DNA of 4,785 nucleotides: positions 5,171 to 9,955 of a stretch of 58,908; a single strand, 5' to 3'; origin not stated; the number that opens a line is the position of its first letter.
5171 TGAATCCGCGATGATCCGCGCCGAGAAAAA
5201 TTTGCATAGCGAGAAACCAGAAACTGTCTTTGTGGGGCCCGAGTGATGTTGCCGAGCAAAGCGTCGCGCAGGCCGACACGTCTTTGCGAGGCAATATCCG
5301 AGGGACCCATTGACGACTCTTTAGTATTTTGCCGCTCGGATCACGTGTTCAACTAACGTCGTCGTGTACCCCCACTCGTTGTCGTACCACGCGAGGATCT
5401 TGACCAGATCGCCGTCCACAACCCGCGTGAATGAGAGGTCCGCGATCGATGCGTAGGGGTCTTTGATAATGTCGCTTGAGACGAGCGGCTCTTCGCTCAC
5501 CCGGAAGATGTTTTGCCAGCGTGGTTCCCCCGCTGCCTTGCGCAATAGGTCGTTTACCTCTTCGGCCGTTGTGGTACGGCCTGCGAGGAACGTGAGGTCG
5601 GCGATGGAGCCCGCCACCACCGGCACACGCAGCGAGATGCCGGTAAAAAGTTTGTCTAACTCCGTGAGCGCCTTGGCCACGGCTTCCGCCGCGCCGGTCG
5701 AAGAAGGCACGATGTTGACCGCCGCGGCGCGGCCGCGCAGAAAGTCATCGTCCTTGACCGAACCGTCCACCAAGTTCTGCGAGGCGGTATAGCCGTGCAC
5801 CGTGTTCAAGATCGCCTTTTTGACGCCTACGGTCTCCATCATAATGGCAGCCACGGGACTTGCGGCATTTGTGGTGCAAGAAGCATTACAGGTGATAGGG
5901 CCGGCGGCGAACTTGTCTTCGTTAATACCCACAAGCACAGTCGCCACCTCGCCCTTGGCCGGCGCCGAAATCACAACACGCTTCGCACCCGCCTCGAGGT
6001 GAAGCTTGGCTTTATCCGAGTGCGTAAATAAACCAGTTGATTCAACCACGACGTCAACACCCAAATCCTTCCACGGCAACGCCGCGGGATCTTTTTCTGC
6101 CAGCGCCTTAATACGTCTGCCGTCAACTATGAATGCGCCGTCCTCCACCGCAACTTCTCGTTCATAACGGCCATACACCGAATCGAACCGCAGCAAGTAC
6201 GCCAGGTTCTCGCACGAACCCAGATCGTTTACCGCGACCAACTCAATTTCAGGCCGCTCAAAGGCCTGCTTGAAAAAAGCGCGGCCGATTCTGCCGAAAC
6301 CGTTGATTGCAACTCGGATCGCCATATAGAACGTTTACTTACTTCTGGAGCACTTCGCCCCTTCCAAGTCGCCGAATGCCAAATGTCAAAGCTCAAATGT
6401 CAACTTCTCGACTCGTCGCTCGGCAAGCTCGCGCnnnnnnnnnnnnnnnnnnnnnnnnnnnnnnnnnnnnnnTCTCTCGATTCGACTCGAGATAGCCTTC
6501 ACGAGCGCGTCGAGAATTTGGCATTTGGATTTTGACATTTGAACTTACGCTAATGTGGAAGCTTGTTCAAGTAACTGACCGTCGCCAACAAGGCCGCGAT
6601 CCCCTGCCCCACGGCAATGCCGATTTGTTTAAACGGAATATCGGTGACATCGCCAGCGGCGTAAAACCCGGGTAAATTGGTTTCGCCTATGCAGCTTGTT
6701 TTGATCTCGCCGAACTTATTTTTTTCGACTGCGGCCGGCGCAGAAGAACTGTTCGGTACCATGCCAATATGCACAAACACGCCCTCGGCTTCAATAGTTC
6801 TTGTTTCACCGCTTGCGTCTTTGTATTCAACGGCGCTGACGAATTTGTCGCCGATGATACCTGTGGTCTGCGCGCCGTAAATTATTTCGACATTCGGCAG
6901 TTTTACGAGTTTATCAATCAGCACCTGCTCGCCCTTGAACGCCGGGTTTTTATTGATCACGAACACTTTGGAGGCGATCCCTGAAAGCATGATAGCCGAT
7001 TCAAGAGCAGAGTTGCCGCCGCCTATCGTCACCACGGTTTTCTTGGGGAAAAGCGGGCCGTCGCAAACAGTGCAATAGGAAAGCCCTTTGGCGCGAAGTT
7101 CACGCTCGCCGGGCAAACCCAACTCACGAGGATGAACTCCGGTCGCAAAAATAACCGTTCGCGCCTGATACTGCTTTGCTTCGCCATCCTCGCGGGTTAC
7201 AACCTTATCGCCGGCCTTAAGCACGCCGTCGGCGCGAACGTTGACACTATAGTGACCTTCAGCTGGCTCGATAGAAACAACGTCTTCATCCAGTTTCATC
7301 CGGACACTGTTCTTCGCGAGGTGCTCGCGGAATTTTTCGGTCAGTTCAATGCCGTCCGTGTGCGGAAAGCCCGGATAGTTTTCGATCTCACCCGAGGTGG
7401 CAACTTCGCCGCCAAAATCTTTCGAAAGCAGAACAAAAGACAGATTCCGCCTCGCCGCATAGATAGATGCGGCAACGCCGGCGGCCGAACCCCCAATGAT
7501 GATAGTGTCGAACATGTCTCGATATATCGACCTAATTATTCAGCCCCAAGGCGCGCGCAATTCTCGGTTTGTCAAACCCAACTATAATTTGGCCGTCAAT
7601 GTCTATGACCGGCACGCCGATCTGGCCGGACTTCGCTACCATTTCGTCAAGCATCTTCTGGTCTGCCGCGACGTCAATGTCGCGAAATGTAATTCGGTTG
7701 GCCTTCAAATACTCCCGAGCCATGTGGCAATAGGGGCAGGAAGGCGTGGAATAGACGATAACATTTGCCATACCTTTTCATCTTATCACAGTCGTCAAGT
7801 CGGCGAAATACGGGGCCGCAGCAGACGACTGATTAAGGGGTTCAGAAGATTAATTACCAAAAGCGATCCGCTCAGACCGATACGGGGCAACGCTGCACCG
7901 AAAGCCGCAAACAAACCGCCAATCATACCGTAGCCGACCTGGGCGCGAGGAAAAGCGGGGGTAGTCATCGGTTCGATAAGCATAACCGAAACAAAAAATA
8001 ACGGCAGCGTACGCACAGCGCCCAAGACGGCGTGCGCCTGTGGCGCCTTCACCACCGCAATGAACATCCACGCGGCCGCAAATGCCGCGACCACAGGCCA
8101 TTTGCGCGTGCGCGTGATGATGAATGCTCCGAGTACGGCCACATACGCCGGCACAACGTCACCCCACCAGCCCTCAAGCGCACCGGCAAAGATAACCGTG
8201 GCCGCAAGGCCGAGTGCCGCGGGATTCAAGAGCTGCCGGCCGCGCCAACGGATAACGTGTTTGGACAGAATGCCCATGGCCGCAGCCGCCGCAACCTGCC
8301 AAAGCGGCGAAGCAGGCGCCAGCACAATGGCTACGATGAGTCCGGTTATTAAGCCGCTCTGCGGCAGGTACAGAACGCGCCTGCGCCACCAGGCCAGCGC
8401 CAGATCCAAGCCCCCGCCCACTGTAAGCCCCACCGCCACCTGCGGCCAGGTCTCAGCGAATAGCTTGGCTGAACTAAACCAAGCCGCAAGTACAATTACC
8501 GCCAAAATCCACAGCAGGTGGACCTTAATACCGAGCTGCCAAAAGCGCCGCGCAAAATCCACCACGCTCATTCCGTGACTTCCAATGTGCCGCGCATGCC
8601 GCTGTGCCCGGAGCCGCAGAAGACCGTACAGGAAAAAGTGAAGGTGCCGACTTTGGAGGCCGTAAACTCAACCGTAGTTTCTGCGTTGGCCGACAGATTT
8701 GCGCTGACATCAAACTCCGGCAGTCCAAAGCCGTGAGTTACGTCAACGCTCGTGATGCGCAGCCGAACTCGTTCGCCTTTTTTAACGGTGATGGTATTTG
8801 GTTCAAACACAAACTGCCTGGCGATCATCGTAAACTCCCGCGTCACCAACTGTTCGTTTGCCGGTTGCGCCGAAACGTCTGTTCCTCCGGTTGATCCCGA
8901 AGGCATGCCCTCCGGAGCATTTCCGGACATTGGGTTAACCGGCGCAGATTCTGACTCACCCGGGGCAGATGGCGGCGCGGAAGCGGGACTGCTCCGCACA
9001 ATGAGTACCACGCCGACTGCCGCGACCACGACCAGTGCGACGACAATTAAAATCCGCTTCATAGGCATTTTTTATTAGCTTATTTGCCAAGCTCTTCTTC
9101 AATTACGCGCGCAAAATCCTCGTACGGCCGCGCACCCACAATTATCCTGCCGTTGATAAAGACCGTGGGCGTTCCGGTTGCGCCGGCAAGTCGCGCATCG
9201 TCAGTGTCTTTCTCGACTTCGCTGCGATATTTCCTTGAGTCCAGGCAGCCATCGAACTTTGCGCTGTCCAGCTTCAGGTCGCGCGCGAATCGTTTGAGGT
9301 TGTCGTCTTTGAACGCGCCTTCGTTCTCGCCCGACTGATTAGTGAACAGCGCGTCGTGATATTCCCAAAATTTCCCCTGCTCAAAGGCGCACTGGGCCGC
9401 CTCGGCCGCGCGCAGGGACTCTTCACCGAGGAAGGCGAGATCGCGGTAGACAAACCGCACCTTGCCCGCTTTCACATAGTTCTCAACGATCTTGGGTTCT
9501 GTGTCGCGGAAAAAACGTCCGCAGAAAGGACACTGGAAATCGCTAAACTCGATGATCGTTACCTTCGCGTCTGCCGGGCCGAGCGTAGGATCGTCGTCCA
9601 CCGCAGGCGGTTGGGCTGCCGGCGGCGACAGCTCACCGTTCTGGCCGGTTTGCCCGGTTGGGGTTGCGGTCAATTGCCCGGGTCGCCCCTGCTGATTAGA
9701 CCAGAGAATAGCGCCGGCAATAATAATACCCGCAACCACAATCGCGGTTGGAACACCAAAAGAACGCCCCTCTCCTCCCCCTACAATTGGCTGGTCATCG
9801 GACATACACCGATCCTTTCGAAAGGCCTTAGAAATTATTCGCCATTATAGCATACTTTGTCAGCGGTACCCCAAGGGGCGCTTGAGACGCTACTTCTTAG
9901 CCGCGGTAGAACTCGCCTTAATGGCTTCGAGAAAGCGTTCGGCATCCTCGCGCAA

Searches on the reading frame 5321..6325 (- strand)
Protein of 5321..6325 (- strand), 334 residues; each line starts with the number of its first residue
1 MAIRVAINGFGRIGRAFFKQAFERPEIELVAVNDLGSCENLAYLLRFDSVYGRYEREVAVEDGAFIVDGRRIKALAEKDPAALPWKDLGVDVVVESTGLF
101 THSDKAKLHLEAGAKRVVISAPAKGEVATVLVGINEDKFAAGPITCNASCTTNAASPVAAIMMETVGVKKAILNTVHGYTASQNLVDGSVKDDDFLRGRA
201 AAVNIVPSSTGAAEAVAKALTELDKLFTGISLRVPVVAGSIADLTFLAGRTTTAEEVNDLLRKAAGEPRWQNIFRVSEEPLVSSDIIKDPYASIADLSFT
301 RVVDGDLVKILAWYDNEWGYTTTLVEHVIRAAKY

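Call 8: search_protein_families(library=pfam, proteins=[window:5321-6325:-], max_evalue=0.001)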
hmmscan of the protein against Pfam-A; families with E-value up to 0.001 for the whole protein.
window:5321-6325:- (334 aa): 2 families
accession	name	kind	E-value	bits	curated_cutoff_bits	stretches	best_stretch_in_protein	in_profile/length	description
PF02800.25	Gp_dh_C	-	4.1e-44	150.4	24.4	1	157-314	3-158/158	Glyceraldehyde 3-phosphate dehydrogenase, C-terminal domain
PF00044.30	Gp_dh_N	-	7.5e-38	129.3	31.7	1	3-102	1-100/101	Glyceraldehyde 3-phosphate dehydrogenase, NAD binding domain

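Call 11: find_encoding_contigs(protein=window:5321-6325:-, flank=1000, max_places=4)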
Protein window:5321-6325:- (334 aa): 2 contigs read that carry it; 1 place shown.
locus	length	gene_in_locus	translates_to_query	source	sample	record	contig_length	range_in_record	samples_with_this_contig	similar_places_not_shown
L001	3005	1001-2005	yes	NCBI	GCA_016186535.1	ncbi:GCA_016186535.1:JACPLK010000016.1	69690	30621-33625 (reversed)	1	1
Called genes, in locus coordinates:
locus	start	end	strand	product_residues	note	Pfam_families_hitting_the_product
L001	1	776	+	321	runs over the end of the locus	PF03486:HI0933_like (faint), PF07992:Pyr_redox_2, PF13738:Pyr_redox_3, PF00070:Pyr_redox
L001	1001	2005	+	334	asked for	PF00044:Gp_dh_N, PF02800:Gp_dh_C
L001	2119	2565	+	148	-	PF02502:LacAB_rpiB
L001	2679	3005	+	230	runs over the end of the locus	PF00834:Ribul_P_3_epim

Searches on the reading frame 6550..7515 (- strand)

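Call 8: search_protein_families(library=pfam, proteins=[window:6550-7515:-], max_evalue=0.001)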
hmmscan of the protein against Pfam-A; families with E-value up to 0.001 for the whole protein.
window:6550-7515:- (321 aa): 7 families
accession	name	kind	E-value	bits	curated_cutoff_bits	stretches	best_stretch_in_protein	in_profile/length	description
PF07992.20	Pyr_redox_2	-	9.3e-40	137.3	26.1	1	2-305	1-291/291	Pyridine nucleotide-disulphide oxidoreductase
PF13738.12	Pyr_redox_3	-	9e-17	61.7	30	1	113-288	120-305/305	Pyridine nucleotide-disulphide oxidoreductase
PF00070.33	Pyr_redox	-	2e-11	44.7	22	1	161-232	2-80/82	Pyridine nucleotide-disulphide oxidoreductase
PF03486.20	HI0933_like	-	5.8e-06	26.4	50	0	3-42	2-43/244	HI0933-like protein Rossmann domain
PF00890.30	FAD_binding_2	-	8.8e-05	22.3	20.4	0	3-49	1-49/414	FAD binding domain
PF12831.13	FAD_oxidored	-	0.00016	21.5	27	0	3-42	1-41/416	FAD dependent oxidoreductase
PF01266.30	DAO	-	0.00025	21.1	27.9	0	48-139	141-220/353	FAD dependent oxidoreductase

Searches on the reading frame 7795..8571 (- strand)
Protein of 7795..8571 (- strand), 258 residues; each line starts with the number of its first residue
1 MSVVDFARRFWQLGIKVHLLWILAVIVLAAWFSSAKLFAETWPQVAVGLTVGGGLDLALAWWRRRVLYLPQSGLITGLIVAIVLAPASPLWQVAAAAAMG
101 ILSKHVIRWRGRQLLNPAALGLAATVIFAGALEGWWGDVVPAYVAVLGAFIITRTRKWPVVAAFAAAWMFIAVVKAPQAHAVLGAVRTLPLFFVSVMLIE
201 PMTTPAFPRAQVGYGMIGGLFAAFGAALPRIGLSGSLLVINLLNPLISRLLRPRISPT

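Call 8: search_protein_families(library=pfam, proteins=[window:7795-8571:-], max_evalue=0.001)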
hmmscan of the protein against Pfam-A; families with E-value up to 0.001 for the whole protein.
window:7795-8571:- (258 aa): 1 family
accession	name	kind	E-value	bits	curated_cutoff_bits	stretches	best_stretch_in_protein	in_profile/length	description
PF03116.20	NQR2_RnfD_RnfE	-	1.5e-12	48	27.7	2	19-129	18-131/296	NQR2, RnfD, RnfE family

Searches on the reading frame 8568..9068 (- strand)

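Call 55: search_protein_families(library=pfam, proteins=[window:8568-9068:-], max_evalue=5)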
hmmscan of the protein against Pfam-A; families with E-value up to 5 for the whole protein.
window:8568-9068:- (166 aa): 5 families
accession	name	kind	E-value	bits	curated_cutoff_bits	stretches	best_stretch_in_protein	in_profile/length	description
PF13473.12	Cupredoxin_1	-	6.3e-11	42.7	27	1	73-150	17-94/104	Cupredoxin-like domain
PF00116.26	COX2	-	3.5e-07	30.6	22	1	91-159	46-114/120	Cytochrome C oxidase subunit II, periplasmic domain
PF00127.26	Copper-bind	-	0.004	18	21.2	1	84-164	10-98/99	Copper binding proteins, plastocyanin/azurin family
PF10812.13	DUF2561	-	0.06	13.9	27.8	1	6-51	69-115/202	Protein of unknown function (DUF2561)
PF07731.20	Cu-oxidase_2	-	0.16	12.2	20.4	0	123-149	93-119/137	Multicopper oxidase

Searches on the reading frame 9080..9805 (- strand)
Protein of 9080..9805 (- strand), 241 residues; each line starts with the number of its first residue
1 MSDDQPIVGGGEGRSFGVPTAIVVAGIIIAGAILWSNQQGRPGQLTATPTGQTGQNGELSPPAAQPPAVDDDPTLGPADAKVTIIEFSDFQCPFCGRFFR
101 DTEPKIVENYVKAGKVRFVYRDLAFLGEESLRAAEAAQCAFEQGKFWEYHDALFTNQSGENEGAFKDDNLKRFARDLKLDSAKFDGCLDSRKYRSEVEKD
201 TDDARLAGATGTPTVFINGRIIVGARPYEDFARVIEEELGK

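Call 8: search_protein_families(library=pfam, proteins=[window:9080-9805:-], max_evalue=0.001)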
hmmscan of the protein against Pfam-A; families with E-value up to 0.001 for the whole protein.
window:9080-9805:- (241 aa): 3 families
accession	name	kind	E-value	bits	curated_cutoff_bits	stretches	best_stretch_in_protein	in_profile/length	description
PF13462.12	Thioredoxin_4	-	1.3e-39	136.4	23.2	1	71-236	4-164/165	Thioredoxin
PF01323.26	DSBA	-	2.5e-23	83.3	25.6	1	83-235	1-190/191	DSBA-like thioredoxin domain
PF13098.12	Thioredoxin_2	-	9.4e-06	26.4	27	1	80-234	5-103/104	Thioredoxin-like domain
